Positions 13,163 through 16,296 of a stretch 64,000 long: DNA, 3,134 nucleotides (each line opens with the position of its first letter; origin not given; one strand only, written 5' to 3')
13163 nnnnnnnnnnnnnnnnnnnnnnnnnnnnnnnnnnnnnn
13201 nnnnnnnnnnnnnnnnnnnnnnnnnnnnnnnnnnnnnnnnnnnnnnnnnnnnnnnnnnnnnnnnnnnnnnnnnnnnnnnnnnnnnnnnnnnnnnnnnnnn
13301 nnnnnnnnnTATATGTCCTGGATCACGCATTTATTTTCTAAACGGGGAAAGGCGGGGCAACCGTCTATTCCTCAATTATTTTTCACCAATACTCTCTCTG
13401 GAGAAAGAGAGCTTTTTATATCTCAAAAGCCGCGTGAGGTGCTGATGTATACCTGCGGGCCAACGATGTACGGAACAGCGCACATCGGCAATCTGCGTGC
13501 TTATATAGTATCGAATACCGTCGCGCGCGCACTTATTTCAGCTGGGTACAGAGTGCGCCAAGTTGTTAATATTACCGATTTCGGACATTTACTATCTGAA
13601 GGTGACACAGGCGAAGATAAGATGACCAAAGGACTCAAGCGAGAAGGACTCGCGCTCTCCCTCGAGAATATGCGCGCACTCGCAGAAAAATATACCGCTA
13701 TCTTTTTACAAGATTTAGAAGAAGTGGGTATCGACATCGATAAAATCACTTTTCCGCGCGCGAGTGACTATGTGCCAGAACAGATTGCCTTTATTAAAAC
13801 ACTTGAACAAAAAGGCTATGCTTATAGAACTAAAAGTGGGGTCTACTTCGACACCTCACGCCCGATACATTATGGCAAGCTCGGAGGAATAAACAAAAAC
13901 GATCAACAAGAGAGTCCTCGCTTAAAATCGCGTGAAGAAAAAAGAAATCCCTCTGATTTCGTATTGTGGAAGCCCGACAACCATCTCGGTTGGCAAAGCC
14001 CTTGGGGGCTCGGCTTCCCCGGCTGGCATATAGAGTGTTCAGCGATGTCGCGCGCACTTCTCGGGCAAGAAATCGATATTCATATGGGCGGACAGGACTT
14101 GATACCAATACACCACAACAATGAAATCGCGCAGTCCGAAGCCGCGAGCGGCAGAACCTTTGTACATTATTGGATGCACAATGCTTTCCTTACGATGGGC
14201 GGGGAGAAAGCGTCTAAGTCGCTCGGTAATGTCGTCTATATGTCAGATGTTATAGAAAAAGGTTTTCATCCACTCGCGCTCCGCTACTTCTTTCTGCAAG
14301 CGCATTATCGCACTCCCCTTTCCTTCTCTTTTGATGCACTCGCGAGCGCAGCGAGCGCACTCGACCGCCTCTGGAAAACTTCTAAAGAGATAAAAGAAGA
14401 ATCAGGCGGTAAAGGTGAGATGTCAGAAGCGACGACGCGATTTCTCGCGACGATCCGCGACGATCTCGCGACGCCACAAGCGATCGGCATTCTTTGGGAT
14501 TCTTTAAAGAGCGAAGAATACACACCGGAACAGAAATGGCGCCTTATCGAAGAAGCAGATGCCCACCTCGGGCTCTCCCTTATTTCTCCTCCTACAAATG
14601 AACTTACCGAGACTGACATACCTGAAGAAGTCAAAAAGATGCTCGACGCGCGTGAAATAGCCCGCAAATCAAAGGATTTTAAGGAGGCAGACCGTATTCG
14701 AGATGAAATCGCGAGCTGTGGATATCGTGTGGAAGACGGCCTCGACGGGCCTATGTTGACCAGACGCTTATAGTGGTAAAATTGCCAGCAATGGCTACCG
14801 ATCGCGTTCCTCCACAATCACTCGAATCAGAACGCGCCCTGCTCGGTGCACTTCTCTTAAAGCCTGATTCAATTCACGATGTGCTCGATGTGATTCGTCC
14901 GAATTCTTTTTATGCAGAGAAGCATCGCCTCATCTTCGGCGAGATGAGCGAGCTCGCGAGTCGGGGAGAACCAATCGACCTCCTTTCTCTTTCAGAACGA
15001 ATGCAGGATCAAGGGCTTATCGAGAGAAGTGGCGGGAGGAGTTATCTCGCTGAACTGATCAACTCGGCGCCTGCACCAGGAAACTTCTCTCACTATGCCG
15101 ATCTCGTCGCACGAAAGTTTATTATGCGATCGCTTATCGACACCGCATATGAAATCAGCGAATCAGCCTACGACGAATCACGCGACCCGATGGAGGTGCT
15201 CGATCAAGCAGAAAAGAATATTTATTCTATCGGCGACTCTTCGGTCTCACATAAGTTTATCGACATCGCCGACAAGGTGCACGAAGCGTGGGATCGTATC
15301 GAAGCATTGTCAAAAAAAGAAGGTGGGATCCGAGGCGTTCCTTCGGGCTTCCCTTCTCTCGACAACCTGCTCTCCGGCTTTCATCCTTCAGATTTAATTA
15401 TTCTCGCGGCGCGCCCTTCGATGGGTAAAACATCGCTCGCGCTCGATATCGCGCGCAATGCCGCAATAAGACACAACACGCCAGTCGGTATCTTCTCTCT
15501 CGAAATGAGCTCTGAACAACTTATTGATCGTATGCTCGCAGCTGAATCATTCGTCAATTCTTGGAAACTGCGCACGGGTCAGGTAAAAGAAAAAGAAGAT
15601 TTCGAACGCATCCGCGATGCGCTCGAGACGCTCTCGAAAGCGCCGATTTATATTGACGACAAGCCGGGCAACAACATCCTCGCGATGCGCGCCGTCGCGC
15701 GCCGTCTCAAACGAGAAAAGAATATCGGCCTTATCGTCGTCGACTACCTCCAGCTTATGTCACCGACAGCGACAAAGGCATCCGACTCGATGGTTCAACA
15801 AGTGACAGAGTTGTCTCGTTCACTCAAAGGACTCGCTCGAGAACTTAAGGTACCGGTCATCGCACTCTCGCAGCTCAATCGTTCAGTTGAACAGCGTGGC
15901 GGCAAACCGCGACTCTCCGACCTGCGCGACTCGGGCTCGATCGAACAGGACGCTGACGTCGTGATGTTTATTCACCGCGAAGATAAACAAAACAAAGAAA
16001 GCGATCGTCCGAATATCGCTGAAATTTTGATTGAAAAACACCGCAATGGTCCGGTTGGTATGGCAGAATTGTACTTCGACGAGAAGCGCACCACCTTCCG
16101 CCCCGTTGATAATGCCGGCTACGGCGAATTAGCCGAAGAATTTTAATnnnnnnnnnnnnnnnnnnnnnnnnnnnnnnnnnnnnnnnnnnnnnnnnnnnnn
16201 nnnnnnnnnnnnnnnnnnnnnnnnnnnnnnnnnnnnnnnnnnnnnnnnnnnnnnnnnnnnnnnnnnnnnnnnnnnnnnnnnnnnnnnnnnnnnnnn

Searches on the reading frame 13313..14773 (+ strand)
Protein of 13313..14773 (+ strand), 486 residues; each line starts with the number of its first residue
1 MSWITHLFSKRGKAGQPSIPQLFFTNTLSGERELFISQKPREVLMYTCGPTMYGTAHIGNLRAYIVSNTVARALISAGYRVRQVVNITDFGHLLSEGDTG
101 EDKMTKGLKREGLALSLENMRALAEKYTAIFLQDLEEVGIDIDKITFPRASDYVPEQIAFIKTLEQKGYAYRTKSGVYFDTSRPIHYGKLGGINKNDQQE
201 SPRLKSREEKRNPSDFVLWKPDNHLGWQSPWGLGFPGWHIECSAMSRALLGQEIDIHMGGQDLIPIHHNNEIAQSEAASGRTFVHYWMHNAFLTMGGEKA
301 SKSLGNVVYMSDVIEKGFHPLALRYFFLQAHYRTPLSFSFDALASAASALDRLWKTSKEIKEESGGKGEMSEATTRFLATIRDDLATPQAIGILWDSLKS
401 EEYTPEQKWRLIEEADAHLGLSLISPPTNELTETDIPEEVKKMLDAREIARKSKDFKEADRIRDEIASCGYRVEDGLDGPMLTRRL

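Call 60: search_protein_families(library=pfam, proteins=[window:13313-14773:+], max_evalue=0.00001)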
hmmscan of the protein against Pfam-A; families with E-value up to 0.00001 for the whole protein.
window:13313-14773:+ (486 aa): 5 families
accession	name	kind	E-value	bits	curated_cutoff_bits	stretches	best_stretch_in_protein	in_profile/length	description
PF01406.26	tRNA-synt_1e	-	1.6e-88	297.4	27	1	38-347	5-300/301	tRNA synthetases class I (C) catalytic domain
PF01921.24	tRNA-synt_1f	-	2.1e-10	40.5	27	0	253-358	234-340/360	tRNA synthetases class I (K)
PF09334.17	tRNA-synt_1g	-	3.9e-10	39.5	20.1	1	257-332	286-359/391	tRNA synthetases class I (M)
PF23493.1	CysS_C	-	9.5e-09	35.7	23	1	434-476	2-44/51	Cysteinyl-tRNA ligase anticodon binding domain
PF00133.28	tRNA-synt_1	-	2.8e-06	26.8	22.7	0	42-182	24-168/414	tRNA synthetases class I (I, L, M and V)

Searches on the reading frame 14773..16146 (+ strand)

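Call 60: search_protein_families(library=pfam, proteins=[window:14773-16146:+], max_evalue=0.00001)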
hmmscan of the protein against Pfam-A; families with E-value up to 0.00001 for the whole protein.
window:14773-16146:+ (457 aa): 3 families
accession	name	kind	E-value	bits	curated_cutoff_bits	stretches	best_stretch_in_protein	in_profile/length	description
PF03796.21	DnaB_C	-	7.9e-102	340.4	27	1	188-443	1-254/255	DnaB-like helicase C terminal domain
PF00772.26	DnaB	-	2.5e-31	108.2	23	1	13-113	2-102/103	DnaB-like helicase N terminal domain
PF13481.12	AAA_25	-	1e-11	45.3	27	1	189-368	15-190/195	AAA domain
